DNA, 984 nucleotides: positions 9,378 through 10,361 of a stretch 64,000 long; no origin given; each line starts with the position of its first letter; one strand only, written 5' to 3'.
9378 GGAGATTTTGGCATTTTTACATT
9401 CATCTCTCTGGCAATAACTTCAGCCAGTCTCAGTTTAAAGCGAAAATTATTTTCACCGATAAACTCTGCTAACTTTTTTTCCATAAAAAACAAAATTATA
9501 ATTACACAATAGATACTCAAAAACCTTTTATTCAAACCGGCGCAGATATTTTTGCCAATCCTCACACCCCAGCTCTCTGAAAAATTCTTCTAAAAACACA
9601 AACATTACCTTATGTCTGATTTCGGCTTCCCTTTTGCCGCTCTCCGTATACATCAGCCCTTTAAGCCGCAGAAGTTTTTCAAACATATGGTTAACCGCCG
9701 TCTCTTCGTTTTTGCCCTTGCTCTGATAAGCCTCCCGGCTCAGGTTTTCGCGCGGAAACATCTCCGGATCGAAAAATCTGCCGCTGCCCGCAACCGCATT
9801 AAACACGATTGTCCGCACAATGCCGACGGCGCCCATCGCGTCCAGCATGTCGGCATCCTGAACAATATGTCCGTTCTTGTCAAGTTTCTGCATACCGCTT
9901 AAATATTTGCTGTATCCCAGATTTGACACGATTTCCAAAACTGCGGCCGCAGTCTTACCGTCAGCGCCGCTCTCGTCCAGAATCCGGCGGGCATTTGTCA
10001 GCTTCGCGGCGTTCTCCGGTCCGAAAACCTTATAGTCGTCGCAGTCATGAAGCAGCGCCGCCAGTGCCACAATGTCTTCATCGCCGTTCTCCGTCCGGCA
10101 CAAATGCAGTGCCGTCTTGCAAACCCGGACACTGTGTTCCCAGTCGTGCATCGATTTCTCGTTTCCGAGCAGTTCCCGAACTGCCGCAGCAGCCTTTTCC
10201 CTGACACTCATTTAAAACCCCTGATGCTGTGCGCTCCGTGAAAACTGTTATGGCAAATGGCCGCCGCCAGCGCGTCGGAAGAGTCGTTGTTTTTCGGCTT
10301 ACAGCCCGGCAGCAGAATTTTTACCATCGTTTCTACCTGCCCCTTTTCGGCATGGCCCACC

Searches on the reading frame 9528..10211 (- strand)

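Call 19: search_protein_families(library=pfam, proteins=[window:9528-10211:-], max_evalue=0.001)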
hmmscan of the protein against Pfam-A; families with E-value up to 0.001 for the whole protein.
window:9528-10211:- (227 aa): 1 family
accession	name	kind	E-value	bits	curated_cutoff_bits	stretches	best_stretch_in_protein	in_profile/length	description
PF01966.28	HD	-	1.2e-09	38.8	22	1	24-126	2-116/116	HD domain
